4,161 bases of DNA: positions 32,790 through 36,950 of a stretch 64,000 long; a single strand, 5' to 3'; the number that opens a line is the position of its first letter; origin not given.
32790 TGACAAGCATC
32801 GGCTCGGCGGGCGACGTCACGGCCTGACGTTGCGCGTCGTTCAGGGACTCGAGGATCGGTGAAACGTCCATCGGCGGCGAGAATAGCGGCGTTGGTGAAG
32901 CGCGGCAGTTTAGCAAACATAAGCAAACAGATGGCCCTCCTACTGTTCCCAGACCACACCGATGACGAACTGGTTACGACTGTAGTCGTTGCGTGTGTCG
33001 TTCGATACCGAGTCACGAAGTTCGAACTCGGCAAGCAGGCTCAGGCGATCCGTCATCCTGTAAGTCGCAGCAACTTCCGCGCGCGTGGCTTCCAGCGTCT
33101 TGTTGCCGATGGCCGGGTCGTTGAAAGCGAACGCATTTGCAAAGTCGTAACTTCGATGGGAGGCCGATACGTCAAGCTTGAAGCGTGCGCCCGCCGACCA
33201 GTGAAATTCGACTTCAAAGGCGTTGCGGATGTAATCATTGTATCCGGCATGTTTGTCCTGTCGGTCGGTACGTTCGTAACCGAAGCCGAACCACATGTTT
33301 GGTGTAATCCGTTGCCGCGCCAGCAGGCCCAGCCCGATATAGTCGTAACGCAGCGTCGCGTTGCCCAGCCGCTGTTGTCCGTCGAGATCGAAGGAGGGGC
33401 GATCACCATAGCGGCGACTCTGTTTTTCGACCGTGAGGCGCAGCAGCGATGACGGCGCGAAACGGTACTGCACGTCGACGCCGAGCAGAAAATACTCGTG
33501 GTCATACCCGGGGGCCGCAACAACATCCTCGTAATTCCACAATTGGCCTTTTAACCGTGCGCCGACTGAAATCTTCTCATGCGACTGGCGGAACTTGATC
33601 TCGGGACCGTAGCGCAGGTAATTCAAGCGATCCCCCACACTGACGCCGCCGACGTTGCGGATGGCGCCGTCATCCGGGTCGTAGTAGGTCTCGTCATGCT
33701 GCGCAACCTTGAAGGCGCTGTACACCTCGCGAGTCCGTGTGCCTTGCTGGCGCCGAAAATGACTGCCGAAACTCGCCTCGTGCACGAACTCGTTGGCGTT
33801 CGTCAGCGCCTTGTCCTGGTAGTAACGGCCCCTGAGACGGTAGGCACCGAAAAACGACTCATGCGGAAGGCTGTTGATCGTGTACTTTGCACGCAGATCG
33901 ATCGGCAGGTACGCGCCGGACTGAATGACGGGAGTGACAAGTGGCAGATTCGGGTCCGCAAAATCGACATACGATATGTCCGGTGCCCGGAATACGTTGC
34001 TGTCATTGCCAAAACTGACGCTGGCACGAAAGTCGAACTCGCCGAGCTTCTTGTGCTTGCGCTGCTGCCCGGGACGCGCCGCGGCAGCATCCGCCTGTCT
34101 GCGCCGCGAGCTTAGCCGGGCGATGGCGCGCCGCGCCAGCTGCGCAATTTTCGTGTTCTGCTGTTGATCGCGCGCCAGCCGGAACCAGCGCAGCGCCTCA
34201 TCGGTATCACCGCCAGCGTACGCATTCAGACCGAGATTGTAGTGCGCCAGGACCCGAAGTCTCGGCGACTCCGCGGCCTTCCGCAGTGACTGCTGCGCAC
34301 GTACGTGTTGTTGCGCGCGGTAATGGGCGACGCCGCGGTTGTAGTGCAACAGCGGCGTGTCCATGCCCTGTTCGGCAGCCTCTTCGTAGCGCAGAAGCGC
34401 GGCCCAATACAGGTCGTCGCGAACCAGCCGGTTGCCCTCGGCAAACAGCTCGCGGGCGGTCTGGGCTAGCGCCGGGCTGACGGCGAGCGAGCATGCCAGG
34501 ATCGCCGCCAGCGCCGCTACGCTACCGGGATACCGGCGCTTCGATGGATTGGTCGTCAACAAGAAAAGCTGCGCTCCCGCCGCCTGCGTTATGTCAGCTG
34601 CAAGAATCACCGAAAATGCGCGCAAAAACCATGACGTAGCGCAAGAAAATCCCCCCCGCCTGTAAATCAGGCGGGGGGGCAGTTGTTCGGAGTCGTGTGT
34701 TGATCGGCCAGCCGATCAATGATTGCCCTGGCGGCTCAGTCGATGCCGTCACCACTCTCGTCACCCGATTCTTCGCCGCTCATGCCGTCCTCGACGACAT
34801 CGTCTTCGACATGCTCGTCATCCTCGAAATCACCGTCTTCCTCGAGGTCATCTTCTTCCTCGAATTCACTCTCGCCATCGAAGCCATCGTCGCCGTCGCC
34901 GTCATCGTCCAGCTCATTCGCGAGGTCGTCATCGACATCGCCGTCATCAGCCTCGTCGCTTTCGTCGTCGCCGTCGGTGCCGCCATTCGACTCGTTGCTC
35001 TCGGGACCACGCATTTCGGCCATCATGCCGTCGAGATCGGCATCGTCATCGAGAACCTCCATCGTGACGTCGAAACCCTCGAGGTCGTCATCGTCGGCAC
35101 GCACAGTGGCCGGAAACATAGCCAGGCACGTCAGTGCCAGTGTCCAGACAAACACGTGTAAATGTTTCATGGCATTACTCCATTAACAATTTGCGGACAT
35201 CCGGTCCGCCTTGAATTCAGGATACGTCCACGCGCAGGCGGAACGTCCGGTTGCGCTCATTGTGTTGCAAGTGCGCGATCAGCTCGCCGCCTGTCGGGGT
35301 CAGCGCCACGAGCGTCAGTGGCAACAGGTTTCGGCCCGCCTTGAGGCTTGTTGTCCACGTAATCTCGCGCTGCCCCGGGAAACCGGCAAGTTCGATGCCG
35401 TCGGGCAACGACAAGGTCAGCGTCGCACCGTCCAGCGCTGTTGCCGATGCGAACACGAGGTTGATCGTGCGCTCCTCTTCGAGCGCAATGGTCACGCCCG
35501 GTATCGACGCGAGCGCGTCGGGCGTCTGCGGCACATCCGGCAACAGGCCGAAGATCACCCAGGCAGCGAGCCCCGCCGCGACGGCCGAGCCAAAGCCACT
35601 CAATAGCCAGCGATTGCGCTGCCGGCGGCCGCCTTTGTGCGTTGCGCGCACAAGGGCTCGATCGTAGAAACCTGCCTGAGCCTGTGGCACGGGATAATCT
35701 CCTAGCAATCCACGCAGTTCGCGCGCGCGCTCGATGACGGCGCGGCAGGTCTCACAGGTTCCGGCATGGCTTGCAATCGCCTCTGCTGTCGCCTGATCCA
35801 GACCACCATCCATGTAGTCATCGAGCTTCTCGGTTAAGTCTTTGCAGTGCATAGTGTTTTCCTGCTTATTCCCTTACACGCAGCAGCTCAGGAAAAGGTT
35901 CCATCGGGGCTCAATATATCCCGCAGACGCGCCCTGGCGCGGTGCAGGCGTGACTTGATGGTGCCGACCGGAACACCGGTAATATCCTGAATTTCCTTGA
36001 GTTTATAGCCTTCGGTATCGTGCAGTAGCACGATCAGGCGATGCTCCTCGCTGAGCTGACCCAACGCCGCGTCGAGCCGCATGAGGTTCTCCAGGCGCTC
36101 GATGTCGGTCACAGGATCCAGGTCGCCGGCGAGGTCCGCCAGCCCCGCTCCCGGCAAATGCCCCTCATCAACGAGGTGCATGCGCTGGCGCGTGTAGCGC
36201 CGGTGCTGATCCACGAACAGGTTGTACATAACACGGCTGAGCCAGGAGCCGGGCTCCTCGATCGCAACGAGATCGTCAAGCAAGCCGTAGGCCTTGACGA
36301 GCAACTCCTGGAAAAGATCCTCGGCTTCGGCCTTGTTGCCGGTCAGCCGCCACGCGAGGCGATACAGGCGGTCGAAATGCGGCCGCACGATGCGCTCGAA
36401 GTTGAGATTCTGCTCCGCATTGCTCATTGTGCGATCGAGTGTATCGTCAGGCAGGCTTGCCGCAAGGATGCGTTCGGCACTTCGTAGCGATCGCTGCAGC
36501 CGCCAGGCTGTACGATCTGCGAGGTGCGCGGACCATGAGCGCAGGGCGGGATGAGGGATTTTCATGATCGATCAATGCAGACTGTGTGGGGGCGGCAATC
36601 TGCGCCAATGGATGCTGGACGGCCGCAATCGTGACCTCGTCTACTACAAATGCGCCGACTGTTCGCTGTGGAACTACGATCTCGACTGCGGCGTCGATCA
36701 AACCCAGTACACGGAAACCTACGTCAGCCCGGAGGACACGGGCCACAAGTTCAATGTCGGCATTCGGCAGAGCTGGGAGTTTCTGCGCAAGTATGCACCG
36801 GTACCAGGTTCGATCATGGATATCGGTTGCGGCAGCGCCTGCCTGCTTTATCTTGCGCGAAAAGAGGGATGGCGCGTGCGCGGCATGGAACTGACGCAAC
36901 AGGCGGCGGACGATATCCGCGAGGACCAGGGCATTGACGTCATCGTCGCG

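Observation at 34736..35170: Signal-peptide protein with 61 Asp/Glu in a 119-aa mature chain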

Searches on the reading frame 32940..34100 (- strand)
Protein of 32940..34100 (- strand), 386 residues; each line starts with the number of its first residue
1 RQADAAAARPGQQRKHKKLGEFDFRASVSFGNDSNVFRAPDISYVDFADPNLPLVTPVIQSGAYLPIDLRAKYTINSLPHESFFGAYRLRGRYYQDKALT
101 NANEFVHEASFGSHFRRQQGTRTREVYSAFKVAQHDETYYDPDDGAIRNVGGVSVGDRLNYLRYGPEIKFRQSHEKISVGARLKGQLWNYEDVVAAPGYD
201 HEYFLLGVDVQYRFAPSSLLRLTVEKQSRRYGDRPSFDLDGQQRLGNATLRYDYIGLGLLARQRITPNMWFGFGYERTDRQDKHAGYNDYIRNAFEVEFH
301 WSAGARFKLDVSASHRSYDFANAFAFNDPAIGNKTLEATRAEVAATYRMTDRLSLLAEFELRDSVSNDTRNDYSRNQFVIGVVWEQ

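Call 73: search_protein_families(library=pfam, proteins=[window:32940-34100:-], max_evalue=10)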
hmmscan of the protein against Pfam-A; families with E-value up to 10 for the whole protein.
window:32940-34100:- (386 aa): 4 families
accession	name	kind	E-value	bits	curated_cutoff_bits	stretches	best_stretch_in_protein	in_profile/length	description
PF04575.19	SlipAM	-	2.1e-07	31.2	22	1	23-327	2-230/288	Surface lipoprotein assembly modifier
PF13505.12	OMP_b-brl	-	7.2e-05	23.5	28.7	2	149-300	44-172/175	Outer membrane protein beta-barrel domain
PF10677.15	DUF2490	-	0.0028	17.8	29.8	1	231-384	13-160/186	Protein of unknown function (DUF2490)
PF10082.15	BBP2_2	-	0.0095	15.3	23.7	1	339-384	331-376/378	Putative beta-barrel porin 2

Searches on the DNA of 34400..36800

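Call 42: search_rna_families(source=window, start=34400, end=36800, threshold=evalue, max_evalue=1)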
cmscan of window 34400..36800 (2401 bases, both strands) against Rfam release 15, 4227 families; matches with E-value up to 1: 1.
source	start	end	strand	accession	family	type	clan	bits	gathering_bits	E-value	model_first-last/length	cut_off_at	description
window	34912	34972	-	RF01122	sR39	Gene; snRNA; snoRNA; CD-box;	-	16.3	50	0.51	1-56/56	no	Small nucleolar RNA sR39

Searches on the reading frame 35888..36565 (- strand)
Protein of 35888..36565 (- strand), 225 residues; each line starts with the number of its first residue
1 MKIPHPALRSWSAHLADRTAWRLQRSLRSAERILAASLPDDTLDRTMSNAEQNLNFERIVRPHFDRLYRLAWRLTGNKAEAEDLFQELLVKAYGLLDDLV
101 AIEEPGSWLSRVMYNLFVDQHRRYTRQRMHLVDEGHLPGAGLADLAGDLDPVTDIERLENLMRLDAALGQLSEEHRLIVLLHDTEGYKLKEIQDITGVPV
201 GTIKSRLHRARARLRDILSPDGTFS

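Call 5: search_protein_families(library=pfam, proteins=[window:35888-36565:-], max_evalue=0.01)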
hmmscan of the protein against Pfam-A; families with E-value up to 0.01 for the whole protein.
window:35888-36565:- (225 aa): 4 families
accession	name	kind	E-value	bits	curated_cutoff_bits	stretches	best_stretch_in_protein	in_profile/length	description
PF08281.18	Sigma70_r4_2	-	6.2e-16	58.2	25.7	1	162-214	2-54/54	Sigma-70, region 4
PF04542.20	Sigma70_r2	-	2.3e-12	46.9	24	1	60-126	2-70/71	Sigma-70 region 2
PF04545.22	Sigma70_r4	-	8.2e-11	41.7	24.1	1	167-215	1-49/50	Sigma-70, region 4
PF07638.17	Sigma70_ECF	-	0.00018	21.9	21.1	1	99-216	66-181/185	ECF sigma factor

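Call 6: search_protein_families(library=ncbifam, proteins=[window:35888-36565:-], max_evalue=0.01)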
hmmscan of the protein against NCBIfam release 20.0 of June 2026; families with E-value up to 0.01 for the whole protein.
window:35888-36565:- (225 aa): 91 families (the best 25 are shown)
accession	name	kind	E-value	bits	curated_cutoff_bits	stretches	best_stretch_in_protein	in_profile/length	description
NF007229.0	PRK09647.1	equivalog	5.5e-32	110.9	265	1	49-219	39-203/220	RNA polymerase sigma factor SigE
NF058625.1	sigma_PG0214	equivalog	4e-29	101.5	130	1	55-218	5-161/170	GFO_1088 family ECF-type sigma factor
TIGR02947.1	SigH_actino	hypoth_equivalog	9.6e-29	100.4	251.55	1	48-219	5-180/193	RNA polymerase sigma-70 factor, TIGR02947 family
TIGR02983.1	SigE-fam_strep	subfamily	1e-27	97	141.55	1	52-217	4-157/162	SigE family RNA polymerase sigma factor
NF009185.0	PRK12533.1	equivalog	1.2e-27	97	248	1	40-219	15-194/231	RNA polymerase sigma factor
NF009171.0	PRK12518.1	equivalog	4.1e-26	92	208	1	49-222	22-188/191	RNA polymerase sigma factor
NF009166.1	PRK12513.1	equivalog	1.3e-24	87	206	1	54-219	22-187/193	RNA polymerase sigma factor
NF007225.0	PRK09643.1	equivalog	2e-24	86.4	190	1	51-219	24-183/204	RNA polymerase sigma factor SigM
TIGR02948.1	SigW_bacill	equivalog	3.4e-24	85.9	243.1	1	55-217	19-183/187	RNA polymerase sigma factor SigW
NF008888.0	PRK11922.1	equivalog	1.5e-23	83.6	204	1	37-219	14-197/231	RNA polymerase sigma factor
NF007223.0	PRK09641.1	equivalog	1.7e-23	83.4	209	1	55-218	19-184/187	RNA polymerase sigma factor SigW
TIGR02937.1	sigma70-ECF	superfamily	4.2e-23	81.8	42.9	1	56-217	3-164/165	sigma-70 family RNA polymerase sigma factor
NF007227.0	PRK09645.1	subfamily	9.2e-21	74.5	202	1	51-219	10-171/177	sigma-70 family RNA polymerase sigma factor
TIGR02950.1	SigM_subfam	subfamily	1e-20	74.2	147.95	1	57-218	3-158/159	RNA polymerase sigma factor, SigM family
NF009198.0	PRK12546.1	equivalog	4e-20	72.3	270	1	60-218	13-161/188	RNA polymerase sigma factor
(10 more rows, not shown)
